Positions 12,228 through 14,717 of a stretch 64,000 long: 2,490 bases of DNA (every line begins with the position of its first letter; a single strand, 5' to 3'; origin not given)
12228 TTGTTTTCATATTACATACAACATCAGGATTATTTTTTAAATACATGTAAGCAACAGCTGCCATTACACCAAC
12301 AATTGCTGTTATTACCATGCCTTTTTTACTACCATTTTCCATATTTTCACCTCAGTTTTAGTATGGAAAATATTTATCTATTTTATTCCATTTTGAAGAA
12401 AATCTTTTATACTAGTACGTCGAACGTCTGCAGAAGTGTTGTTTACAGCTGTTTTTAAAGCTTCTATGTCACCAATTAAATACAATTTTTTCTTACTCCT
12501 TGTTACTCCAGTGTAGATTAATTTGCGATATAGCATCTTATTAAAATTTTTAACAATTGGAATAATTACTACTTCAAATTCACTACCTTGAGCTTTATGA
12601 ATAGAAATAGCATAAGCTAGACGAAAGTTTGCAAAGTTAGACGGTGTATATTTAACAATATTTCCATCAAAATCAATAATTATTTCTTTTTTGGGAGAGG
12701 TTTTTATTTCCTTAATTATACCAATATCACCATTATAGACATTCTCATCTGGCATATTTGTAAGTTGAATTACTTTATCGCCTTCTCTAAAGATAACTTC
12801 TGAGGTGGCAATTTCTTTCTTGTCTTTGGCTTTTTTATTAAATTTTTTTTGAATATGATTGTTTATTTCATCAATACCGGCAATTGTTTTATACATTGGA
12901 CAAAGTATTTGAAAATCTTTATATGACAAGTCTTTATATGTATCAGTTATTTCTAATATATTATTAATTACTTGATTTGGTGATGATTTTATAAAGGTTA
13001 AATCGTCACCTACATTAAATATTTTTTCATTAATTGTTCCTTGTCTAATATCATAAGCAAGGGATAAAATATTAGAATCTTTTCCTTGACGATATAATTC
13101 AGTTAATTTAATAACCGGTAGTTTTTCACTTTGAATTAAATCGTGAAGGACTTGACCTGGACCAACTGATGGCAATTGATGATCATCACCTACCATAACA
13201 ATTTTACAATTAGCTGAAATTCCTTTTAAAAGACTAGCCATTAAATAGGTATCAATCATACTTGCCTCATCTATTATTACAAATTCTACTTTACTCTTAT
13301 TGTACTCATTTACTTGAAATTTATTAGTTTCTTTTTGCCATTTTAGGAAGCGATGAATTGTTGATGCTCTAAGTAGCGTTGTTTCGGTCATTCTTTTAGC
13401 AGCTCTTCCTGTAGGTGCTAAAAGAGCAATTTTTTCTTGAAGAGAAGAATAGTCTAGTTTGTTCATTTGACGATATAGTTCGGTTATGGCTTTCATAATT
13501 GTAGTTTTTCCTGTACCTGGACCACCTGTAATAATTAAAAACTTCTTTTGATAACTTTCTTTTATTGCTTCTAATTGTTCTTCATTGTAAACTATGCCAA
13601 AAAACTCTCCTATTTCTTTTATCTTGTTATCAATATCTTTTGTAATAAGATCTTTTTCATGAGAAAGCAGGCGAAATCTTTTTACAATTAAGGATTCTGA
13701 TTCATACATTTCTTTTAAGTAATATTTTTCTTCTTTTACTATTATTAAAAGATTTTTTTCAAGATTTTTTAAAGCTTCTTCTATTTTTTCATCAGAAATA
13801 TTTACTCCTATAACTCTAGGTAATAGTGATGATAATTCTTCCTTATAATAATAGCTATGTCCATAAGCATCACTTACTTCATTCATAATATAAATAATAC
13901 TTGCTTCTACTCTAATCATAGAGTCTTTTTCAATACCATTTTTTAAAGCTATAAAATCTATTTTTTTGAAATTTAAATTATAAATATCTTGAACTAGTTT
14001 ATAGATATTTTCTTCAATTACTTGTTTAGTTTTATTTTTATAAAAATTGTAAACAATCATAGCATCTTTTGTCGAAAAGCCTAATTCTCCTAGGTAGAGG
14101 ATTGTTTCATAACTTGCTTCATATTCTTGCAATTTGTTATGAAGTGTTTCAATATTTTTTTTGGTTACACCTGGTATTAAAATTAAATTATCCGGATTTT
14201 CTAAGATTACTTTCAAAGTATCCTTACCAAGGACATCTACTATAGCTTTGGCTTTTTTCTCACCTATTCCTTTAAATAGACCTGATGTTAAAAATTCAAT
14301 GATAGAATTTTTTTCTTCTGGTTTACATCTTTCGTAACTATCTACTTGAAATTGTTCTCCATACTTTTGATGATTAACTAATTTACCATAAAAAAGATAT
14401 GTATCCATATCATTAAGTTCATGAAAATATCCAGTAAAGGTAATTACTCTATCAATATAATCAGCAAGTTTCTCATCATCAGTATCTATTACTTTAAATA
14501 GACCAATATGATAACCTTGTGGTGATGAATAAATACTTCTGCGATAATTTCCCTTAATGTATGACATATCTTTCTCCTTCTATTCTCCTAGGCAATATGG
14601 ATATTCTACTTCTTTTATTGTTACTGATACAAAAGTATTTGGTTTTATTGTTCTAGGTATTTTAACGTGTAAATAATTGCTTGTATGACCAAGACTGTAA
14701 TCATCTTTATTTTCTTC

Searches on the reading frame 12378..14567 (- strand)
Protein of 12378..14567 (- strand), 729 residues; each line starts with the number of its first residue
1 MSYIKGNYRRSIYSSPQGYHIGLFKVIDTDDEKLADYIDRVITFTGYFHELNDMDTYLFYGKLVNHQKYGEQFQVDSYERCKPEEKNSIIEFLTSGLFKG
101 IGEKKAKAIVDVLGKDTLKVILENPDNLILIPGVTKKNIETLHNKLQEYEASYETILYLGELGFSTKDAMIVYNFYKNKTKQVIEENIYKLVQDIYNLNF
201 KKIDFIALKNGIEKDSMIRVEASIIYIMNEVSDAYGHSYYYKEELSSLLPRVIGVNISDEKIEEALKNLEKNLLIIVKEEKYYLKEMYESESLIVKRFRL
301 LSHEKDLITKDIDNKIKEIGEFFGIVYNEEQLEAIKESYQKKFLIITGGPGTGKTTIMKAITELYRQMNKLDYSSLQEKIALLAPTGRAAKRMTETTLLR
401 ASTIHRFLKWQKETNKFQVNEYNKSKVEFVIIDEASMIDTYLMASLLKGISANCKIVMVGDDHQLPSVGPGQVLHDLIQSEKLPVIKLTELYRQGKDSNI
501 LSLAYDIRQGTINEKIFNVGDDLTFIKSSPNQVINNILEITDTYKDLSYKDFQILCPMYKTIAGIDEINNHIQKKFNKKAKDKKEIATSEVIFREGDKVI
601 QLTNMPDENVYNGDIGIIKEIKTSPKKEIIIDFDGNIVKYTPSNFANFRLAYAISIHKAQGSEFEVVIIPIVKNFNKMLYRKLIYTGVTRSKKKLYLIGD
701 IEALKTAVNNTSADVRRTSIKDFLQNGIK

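Call 63: search_protein_families(library=pfam, proteins=[window:12378-14567:-], max_evalue=0.01)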
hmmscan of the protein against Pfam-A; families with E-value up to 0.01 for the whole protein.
window:12378-14567:- (729 aa): 26 families (the best 25 are shown)
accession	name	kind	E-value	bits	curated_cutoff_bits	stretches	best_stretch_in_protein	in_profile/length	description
PF13604.12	AAA_30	-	7.2e-44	150.3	27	1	327-516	2-177/191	AAA domain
PF13245.12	AAA_19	-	1e-43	149.2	25.1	1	331-470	1-134/134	AAA domain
PF14490.11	HHH_RecD2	-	1.8e-25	89.1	27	1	150-239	3-92/92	ATP-dependent RecD2 DNA helicase HHH domain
PF18335.7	SH3_13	-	2.4e-19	69.3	41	1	568-633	1-65/65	ATP-dependent RecD-like DNA helicase SH3 domain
PF13538.12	UvrD_C_2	-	6.3e-19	68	27.4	1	650-698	1-52/52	UvrD-like helicase C-terminal domain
PF23139.1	OB_YrrC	-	2.8e-16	59.6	27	1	1-83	1-76/76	ATP-dependent DNA helicase YrrC, OB-fold domain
PF13086.12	AAA_11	-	1e-12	48.8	27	2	327-390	2-65/257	AAA domain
PF01443.25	Viral_helicase1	-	4.3e-10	40.2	21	2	345-546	2-174/228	Viral superfamily 1 RNA helicase core domain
PF09848.15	SLFN-g3_helicase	-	1.3e-05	25.1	24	1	341-504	1-171/354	Schlafen group 3, DNA/RNA helicase domain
PF13401.12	AAA_22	-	1.8e-05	25.5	27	1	340-460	4-122/130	AAA domain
PF02562.22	PhoH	-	4.6e-05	23.5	27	0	428-465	121-158/205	PhoH-like protein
PF05127.21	NAT10_TcmA_helicase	-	8e-05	23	22.7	1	345-450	1-113/176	RNA cytidine acetyltransferase NAT10/TcmA, helicase domain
PF20720.3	nSTAND3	-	0.00012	22.3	27.2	1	333-367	9-43/155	Novel STAND NTPase 3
PF00580.27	UvrD-helicase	-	0.00013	22.2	23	1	328-395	2-63/271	UvrD/REP helicase N-terminal domain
PF14520.12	HHH_5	-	0.00016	22.5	27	1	99-147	8-56/57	Helix-hairpin-helix domain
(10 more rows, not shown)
